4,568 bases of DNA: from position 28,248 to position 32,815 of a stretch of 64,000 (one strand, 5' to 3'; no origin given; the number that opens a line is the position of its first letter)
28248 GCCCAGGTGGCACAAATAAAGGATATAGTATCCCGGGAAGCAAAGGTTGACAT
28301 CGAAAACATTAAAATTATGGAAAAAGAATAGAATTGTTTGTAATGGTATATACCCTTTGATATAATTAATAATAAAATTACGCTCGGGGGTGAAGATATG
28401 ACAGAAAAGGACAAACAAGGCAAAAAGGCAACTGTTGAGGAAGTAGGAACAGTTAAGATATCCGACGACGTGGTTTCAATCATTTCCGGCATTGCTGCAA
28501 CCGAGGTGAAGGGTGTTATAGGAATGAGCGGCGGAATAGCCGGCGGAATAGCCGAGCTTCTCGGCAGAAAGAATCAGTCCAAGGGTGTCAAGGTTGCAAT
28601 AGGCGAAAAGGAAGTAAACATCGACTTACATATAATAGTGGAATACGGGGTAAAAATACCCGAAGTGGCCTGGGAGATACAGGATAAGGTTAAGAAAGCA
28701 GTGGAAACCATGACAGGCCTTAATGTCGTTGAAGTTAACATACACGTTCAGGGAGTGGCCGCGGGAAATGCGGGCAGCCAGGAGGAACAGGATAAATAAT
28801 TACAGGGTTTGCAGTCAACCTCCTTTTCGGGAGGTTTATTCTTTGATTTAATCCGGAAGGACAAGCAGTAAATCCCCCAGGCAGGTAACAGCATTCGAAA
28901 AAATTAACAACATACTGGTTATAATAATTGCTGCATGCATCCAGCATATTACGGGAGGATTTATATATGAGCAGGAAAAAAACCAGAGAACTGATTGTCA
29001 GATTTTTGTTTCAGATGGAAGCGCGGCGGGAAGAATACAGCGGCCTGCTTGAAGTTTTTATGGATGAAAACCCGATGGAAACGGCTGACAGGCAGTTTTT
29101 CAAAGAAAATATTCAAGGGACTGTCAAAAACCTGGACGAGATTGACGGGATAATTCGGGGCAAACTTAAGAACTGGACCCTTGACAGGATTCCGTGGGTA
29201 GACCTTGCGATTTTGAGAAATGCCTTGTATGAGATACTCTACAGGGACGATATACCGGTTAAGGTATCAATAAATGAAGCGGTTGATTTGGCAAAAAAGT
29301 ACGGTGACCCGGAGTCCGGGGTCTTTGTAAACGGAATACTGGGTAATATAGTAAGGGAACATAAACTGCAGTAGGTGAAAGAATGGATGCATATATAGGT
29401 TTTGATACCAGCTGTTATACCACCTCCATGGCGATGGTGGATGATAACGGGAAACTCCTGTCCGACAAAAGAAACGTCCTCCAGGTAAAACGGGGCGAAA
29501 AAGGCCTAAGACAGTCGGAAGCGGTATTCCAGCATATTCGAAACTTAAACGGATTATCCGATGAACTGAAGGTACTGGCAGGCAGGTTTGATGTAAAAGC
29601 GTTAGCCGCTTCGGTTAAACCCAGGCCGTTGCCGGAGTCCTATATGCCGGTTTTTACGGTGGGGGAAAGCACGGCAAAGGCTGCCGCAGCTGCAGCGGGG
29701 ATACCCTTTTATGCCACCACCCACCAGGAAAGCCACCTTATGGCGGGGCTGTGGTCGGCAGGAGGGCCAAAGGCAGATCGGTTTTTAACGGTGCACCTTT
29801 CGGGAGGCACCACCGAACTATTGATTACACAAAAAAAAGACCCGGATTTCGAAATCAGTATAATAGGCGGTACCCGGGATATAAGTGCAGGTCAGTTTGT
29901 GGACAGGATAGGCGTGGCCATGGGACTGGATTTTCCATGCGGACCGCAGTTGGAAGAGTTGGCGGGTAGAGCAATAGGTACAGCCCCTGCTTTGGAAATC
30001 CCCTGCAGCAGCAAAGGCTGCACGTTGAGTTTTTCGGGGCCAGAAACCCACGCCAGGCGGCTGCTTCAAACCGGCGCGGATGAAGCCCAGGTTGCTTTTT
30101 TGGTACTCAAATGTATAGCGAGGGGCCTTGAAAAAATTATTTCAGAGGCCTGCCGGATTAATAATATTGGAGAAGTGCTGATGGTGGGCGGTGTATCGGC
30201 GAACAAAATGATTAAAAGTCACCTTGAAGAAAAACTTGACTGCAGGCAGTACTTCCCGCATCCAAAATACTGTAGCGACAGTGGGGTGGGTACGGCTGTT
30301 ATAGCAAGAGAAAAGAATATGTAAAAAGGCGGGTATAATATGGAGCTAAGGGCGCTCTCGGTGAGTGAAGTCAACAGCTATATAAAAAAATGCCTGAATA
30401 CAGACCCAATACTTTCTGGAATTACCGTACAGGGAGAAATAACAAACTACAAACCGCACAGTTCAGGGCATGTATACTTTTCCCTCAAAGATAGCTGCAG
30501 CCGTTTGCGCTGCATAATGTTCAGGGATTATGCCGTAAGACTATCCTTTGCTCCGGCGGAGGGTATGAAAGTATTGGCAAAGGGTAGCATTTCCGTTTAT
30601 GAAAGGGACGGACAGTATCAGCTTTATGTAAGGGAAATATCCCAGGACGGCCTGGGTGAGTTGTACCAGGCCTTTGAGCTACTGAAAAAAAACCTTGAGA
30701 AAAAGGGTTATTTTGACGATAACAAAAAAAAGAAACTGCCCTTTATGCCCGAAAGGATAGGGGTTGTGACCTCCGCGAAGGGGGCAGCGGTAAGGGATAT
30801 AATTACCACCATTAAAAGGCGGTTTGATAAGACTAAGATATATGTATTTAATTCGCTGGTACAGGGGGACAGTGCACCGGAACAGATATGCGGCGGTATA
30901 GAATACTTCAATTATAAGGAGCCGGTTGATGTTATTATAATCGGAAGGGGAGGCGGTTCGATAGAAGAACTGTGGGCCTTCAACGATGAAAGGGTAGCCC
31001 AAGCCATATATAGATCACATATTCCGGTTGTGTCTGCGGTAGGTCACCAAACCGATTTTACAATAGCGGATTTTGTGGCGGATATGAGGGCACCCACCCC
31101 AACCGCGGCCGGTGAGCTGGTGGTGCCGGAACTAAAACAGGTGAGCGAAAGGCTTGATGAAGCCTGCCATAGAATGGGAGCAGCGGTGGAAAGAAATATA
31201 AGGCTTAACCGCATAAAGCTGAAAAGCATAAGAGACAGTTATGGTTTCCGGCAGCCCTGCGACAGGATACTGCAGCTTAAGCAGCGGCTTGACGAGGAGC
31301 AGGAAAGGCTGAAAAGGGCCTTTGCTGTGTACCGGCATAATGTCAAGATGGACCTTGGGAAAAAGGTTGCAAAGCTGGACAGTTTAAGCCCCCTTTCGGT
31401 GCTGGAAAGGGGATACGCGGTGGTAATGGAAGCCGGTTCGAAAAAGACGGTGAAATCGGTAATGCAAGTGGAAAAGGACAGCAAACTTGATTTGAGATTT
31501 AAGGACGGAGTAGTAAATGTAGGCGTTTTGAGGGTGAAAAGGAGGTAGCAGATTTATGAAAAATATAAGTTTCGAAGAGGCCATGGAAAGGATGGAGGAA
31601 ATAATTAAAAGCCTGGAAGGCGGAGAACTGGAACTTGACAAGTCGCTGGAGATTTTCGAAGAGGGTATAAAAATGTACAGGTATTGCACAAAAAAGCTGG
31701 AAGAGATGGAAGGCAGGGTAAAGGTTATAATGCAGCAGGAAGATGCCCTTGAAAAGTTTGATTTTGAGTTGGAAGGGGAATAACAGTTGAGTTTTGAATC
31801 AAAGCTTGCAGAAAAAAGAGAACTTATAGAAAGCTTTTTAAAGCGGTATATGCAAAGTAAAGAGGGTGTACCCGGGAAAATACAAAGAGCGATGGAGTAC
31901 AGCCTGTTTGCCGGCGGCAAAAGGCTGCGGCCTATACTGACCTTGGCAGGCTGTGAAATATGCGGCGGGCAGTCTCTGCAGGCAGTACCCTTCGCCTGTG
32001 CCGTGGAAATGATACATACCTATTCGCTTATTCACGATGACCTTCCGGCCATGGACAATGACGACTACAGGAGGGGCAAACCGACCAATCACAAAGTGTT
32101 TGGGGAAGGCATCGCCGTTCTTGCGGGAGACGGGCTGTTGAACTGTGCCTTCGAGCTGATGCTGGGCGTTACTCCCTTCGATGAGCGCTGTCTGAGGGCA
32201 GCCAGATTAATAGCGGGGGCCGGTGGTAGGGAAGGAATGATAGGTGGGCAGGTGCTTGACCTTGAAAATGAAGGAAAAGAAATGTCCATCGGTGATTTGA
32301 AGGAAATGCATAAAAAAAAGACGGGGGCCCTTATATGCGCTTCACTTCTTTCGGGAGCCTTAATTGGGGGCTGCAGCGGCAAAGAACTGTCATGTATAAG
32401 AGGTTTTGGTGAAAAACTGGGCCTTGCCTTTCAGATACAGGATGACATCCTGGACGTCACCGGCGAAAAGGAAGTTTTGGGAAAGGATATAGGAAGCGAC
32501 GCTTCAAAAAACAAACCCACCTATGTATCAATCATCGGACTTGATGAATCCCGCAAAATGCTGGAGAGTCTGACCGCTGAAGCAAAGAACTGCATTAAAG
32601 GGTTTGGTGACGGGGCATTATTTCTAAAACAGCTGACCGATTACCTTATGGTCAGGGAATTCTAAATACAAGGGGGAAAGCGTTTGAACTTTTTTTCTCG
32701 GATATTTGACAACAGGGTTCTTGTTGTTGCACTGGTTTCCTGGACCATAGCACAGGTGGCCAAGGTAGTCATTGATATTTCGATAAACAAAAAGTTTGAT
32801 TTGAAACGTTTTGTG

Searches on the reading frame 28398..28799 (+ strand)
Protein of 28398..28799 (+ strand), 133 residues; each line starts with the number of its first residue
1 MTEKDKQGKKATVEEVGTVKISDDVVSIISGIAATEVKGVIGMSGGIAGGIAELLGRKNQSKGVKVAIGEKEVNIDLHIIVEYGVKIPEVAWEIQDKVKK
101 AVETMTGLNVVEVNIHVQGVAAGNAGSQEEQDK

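Call 8: search_protein_families(library=ncbifam, proteins=[window:28398-28799:+], max_evalue=0.01)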
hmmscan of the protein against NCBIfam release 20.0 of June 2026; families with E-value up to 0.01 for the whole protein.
window:28398-28799:+ (133 aa): 1 family
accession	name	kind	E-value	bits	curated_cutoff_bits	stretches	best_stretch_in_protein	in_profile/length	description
NF033218.1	anchor_AmaP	equivalog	3.1e-06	27.1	55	1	63-117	112-166/166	alkaline shock response membrane anchor protein AmaP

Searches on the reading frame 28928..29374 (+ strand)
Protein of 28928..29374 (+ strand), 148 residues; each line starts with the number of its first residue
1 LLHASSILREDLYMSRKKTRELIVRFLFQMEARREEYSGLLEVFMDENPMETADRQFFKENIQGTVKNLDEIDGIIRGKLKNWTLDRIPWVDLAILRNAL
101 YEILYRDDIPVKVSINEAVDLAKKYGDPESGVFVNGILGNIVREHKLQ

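Call 8: search_protein_families(library=ncbifam, proteins=[window:28928-29374:+], max_evalue=0.01)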
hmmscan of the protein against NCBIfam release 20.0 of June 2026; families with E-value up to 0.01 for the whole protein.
window:28928-29374:+ (148 aa): 8 families
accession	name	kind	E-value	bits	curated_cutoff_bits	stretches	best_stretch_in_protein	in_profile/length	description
TIGR01951.1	nusB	equivalog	2.7e-42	144.1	88.35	1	16-144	2-130/131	transcription antitermination factor NusB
NF001223.0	PRK00202.1-1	equivalog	6.9e-27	94.3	131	1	12-145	5-144/146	transcription antitermination factor NusB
NF011494.0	PRK14902.1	equivalog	2.1e-20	73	319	1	17-145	3-129/444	16S rRNA (cytosine(967)-C(5))-methyltransferase RsmB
NF001230.0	PRK00202.2-5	equivalog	6e-15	55.4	132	1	8-144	14-150/165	transcription antitermination factor NusB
TIGR00563.1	rsmB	equivalog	1.5e-13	50.6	269.05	1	20-145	1-124/437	16S rRNA (cytosine(967)-C(5))-methyltransferase RsmB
NF011493.0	PRK14901.1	equivalog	1.3e-11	44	540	1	19-146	5-130/447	16S rRNA (cytosine(967)-C(5))-methyltransferase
NF011495.0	PRK14903.1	equivalog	2e-06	26.9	503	1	49-125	33-106/431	16S rRNA (cytosine(967)-C(5))-methyltransferase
NF008149.0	PRK10901.1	equivalog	0.00059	18.9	375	1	24-146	16-134/434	16S rRNA (cytosine(967)-C(5))-methyltransferase RsmB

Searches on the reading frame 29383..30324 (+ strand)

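Call 4: search_protein_families(library=pfam, proteins=[window:29383-30324:+])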
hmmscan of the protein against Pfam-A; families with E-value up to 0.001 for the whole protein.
window:29383-30324:+ (313 aa): 2 families
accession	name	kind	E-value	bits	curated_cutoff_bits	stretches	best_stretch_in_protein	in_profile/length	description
PF00814.31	TsaD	-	1.7e-28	100.5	24.8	1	92-303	67-261/264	tRNA N6-adenosine threonylcarbamoyltransferase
PF22521.2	HypF_C_2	-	1.4e-05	25.5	27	1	190-301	123-236/241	Carbamoyltransferase, Kae1-like Domain, second subdomain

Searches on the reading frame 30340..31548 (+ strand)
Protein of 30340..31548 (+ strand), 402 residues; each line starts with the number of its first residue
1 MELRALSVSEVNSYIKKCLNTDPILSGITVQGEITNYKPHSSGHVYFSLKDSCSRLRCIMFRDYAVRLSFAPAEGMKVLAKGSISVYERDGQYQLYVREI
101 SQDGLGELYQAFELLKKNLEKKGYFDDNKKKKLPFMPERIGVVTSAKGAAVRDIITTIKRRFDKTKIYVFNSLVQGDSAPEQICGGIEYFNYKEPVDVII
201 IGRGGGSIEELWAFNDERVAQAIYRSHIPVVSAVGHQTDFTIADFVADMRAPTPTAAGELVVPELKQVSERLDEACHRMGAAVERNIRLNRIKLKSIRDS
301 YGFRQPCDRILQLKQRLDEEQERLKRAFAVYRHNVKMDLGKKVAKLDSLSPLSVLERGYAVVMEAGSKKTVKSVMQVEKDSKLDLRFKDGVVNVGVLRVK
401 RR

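Call 4: search_protein_families(library=pfam, proteins=[window:30340-31548:+])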
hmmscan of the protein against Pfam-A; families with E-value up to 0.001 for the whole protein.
window:30340-31548:+ (402 aa): 3 families
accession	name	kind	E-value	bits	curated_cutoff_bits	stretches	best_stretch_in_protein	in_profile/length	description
PF02601.20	Exonuc_VII_L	-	1.6e-97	327.2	35.9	2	124-329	1-204/315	Exonuclease VII, large subunit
PF13742.12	tRNA_anti_2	-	7.6e-32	109.9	27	1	6-100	1-94/95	OB-fold nucleic acid binding domain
PF01336.31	tRNA_anti-codon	-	1.3e-10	41.5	27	1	28-100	1-72/75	OB-fold nucleic acid binding domain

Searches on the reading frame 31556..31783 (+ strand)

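Call 4: search_protein_families(library=pfam, proteins=[window:31556-31783:+])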
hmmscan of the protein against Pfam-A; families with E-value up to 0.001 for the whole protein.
window:31556-31783:+ (75 aa): 1 family
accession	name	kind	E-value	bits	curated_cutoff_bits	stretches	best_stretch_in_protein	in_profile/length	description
PF02609.21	Exonuc_VII_S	-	1.2e-18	67.3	24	1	6-56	1-51/52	Exonuclease VII small subunit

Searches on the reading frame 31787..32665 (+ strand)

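Call 4: search_protein_families(library=pfam, proteins=[window:31787-32665:+])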
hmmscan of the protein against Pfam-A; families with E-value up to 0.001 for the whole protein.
window:31787-32665:+ (292 aa): 1 family
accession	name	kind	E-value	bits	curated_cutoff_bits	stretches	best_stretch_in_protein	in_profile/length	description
PF00348.22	polyprenyl_synt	-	4.4e-60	203.4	27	1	32-267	4-238/251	Polyprenyl synthetase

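Call 8: search_protein_families(library=ncbifam, proteins=[window:31787-32665:+], max_evalue=0.01)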
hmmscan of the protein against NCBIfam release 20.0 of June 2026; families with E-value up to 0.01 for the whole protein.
window:31787-32665:+ (292 aa): 16 families
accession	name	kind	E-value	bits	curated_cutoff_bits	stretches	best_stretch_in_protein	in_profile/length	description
NF045485.1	FPPsyn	subfamily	1.1e-106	356.2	275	1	8-291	2-287/288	farnesyl diphosphate synthase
NF045685.1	GGPPSynCrtE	equivalog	5.7e-96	321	460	1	3-291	3-292/293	geranylgeranyl diphosphate synthase CrtE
NF007877.0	PRK10581.1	equivalog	1.4e-66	224.7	321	1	1-286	1-293/299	(2E,6E)-farnesyl diphosphate synthase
NF041169.1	f2_encap_cargo4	exception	1.4e-63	215.2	450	1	6-263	4-264/334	family 2 encapsulin nanocompartment cargo protein polyprenyl transferase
NF040698.1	IdsA_Meth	equivalog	3.5e-62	210.5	468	1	7-256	7-254/328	short chain isoprenyl diphosphate synthase IdsA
NF041003.1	GGPP_syn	equivalog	5.5e-48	163.7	500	1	14-257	13-252/326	geranylgeranyl diphosphate synthase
NF040789.2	gerfarn_diphsyn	equivalog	2.2e-38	132.3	560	1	5-250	9-265/345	geranylfarnesyl diphosphate synthase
NF045549.1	GGPPsyn_IdsB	equivalog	7.5e-37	127.2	475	1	43-254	64-271/346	geranylgeranyl diphosphate synthase IdsB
NF040627.1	GFPS_Meth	equivalog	1.5e-30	106.6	600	1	31-236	27-220/285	geranylfarnesyl diphosphate synthase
NF045628.1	HxpDPsynlarge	equivalog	6.6e-30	104.2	500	1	14-263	8-246/311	hexaprenyl-diphosphate synthase large subunit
NF008140.0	PRK10888.1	equivalog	9e-30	104.1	412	1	37-249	37-241/323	octaprenyl diphosphate synthase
TIGR02748.1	GerC3_HepT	equivalog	1.2e-29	103.4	456.55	1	6-254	8-245/319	heptaprenyl diphosphate synthase component II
TIGR02749.1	prenyl_cyano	equivalog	1.2e-28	100.1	383.2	1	32-260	32-255/322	solanesyl diphosphate synthase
NF042417.1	NPPPS_Mycobact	equivalog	4.8e-26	91.6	600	1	32-252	44-256/335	nonaprenyl/(2E,6E)-farnesyl/geranylgeranyl diphosphat synthase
NF042416.1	GFPPS_Mycobact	equivalog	4.3e-19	68.7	600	1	34-247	32-262/350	bifunctional (2E,6E)-farnesyl/geranyl diphosphate synthase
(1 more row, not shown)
